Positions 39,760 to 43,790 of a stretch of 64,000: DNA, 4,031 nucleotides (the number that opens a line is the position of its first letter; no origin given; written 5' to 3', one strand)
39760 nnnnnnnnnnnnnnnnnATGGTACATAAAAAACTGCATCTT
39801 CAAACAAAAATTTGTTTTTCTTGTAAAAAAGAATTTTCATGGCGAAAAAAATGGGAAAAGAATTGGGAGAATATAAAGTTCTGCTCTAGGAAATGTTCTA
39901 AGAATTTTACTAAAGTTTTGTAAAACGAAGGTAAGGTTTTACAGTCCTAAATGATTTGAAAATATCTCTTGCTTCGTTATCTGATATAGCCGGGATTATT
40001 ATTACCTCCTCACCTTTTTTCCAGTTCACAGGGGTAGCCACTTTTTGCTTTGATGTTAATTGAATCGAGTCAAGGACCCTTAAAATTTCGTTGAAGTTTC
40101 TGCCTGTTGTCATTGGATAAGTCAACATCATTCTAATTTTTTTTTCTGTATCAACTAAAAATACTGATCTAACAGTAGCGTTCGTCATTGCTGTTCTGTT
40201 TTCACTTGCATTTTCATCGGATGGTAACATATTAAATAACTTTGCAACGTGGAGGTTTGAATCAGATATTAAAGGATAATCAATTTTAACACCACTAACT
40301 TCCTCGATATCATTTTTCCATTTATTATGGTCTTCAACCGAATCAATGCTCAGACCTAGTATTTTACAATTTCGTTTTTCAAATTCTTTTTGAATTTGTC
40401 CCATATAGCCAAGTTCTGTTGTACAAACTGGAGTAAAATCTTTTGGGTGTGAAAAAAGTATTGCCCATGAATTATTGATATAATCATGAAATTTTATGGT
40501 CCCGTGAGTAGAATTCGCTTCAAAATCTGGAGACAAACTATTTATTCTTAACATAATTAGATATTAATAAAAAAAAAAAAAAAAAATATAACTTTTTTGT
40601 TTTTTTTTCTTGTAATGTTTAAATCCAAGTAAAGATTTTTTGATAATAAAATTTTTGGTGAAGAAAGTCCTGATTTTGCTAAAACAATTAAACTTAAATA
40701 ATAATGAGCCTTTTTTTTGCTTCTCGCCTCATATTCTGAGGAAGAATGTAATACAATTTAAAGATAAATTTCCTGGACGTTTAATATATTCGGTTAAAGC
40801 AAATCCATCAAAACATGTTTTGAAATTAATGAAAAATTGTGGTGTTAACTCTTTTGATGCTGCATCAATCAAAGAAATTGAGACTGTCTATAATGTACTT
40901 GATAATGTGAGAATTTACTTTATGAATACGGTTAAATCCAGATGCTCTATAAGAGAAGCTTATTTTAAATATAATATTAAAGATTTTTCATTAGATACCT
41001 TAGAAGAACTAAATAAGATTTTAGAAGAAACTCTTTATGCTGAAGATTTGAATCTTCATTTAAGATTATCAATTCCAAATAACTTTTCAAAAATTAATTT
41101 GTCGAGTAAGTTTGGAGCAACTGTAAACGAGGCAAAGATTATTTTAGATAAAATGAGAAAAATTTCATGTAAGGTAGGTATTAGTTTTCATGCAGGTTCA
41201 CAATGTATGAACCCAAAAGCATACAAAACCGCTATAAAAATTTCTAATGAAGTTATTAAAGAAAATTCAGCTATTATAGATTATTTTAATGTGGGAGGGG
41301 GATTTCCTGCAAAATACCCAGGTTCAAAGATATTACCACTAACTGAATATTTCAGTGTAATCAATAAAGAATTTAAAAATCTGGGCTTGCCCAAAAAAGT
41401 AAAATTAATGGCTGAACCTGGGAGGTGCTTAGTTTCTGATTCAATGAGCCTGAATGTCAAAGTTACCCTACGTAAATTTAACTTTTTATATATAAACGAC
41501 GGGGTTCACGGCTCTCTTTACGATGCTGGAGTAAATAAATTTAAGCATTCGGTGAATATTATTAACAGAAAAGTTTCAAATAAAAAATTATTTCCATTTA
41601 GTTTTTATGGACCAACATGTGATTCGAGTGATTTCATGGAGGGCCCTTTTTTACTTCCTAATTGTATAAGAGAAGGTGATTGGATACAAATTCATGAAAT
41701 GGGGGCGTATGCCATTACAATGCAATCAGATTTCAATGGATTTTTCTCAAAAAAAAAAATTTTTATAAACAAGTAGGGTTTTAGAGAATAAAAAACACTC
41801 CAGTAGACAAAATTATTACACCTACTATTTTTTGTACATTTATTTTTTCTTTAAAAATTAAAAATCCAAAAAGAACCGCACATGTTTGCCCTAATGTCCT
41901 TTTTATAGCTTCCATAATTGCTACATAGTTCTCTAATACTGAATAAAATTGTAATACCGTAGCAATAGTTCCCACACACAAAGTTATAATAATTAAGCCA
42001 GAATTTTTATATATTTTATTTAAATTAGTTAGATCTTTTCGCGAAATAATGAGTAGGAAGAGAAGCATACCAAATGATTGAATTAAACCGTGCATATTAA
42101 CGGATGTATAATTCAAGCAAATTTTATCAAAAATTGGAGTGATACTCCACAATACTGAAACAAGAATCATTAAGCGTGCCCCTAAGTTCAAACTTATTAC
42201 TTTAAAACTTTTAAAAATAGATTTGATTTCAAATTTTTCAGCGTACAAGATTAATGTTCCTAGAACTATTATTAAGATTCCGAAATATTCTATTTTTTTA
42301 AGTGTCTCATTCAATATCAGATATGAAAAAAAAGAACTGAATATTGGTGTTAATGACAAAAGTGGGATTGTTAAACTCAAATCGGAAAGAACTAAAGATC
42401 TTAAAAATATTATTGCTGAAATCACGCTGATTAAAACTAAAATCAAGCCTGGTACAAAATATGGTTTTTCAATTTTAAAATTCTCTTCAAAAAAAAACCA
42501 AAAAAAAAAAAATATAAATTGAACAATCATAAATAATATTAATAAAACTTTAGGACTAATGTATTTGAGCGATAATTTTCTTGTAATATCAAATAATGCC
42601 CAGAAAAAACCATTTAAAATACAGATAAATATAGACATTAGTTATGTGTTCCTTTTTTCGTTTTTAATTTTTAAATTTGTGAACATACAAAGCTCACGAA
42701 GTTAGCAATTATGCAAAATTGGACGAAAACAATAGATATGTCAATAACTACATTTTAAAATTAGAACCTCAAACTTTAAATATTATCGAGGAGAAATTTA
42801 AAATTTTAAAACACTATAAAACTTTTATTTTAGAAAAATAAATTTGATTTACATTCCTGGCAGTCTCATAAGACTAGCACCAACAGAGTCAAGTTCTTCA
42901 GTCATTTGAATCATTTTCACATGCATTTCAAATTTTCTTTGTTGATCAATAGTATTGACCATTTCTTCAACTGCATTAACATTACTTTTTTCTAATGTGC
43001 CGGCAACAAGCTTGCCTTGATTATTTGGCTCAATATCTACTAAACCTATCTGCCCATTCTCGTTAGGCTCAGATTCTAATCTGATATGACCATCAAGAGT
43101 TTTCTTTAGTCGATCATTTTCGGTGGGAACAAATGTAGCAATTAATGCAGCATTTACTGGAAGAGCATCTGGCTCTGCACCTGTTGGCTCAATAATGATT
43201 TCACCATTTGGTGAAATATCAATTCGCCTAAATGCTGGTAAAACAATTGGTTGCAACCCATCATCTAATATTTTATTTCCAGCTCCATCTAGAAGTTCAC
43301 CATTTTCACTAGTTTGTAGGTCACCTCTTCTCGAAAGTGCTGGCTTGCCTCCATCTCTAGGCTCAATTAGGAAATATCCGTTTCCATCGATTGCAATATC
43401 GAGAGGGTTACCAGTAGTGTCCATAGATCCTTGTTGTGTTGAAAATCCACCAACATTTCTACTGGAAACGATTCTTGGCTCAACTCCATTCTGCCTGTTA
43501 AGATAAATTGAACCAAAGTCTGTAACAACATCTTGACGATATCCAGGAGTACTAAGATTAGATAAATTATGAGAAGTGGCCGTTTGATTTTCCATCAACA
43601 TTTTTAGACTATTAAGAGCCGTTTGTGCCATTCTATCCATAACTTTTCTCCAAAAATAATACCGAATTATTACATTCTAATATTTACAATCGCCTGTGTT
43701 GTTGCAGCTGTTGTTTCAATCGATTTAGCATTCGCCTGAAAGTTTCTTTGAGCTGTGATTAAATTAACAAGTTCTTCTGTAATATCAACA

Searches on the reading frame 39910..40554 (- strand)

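Call 48: search_protein_families(library=pfam, proteins=[window:39910-40554:-], max_evalue=0.0001)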
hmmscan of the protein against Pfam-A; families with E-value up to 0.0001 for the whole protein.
window:39910-40554:- (214 aa): 3 families
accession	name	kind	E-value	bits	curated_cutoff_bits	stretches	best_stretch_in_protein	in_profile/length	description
PF00578.27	AhpC-TSA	-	4.3e-31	107.9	26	1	8-142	5-123/124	AhpC/TSA family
PF10417.14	1-cysPrx_C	-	3.7e-10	40.1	21.1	1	164-197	2-36/41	C-terminal domain of 1-Cys peroxiredoxin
PF08534.16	Redoxin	-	4.3e-10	40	26.6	1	9-156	7-143/148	Redoxin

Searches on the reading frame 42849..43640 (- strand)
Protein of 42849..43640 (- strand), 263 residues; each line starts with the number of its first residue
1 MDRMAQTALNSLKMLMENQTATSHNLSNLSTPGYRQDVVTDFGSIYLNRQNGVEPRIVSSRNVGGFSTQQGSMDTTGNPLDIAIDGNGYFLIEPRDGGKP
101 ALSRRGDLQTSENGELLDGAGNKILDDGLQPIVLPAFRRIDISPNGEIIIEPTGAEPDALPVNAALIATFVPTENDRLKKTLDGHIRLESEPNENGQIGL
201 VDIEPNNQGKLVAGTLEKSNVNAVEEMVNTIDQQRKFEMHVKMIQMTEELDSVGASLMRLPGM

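Call 3: search_protein_families(library=pfam, proteins=[window:42849-43640:-], max_evalue=0.01)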
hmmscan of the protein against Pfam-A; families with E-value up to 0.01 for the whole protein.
window:42849-43640:- (263 aa): 2 families
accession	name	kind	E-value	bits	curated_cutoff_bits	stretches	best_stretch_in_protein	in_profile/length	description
PF06429.18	Flg_bbr_C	-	3.1e-15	55.8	23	1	213-256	2-45/46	Flagellar basal body rod FlgEFG protein C-terminal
PF22692.1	LlgE_F_G_D1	-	2e-08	34.7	27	1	83-149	1-63/64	Flagellar hook protein FlgE/F/G D1 domain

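Call 4: search_protein_families(library=ncbifam, proteins=[window:42849-43640:-], max_evalue=0.01)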
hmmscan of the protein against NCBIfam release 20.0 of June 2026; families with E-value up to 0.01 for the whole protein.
window:42849-43640:- (263 aa): 26 families (the best 25 are shown)
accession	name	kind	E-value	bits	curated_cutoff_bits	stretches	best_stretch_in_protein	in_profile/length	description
NF009280.2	PRK12640.1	subfamily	1.3e-52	178.8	210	1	1-260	1-245/246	flagellar basal body rod protein FlgF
TIGR02490.1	flgF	equivalog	5.3e-41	140.6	178.5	1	7-238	3-218/218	flagellar basal-body rod protein FlgF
TIGR03506.1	FlgEFG_subfam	subfamily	9.9e-39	134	70.25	2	4-124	2-121/351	flagellar hook-basal body complex protein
NF009332.0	PRK12690.1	equivalog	6e-32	110.8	288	1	1-247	1-225/239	flagellar hook-basal body complex protein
TIGR02488.1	flgG_G_neg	equivalog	8.9e-28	97.5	252.75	1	5-250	5-251/259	flagellar basal-body rod protein FlgG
NF009281.1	PRK12641.1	equivalog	3e-23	82.6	260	1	1-252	1-242/252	flagellar basal-body rod protein FlgF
NF009282.1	PRK12642.1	equivalog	5e-23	81.7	242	1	8-249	8-228/239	flagellar basal-body rod protein FlgF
NF004243.1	PRK05682.2-2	equivalog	6.3e-21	74.9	801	2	17-125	19-125/420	flagellar hook protein FlgE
NF009331.1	PRK12689.1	equivalog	3.5e-20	72.2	347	1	15-251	14-241/252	flagellar basal-body rod protein FlgF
NF009278.1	PRK12636.1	equivalog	5.7e-20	71.9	350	1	68-249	80-253/263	flagellar basal body rod protein FlgG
NF005286.1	PRK06803.1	equivalog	5.9e-20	71.8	467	2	8-124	6-116/402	flagellar hook protein FlgE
NF004238.1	PRK05682.1-1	equivalog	1.3e-19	70.8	400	2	7-124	5-121/414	flagellar hook protein FlgE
NF009456.0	PRK12816.1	equivalog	4.1e-18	66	416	1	69-258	82-263/264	flagellar basal body rod protein FlgG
NF004241.1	PRK05682.1-5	equivalog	6.5e-17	61.8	469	2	17-154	17-163/446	flagellar hook protein FlgE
NF009283.0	PRK12643.1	equivalog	7.3e-15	55.5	421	1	1-160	1-155/209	flagellar basal body rod protein FlgF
TIGR02489.1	flgE_epsilon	equivalog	3.4e-07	29.1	412.85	1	69-121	81-133/719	flagellar hook protein FlgE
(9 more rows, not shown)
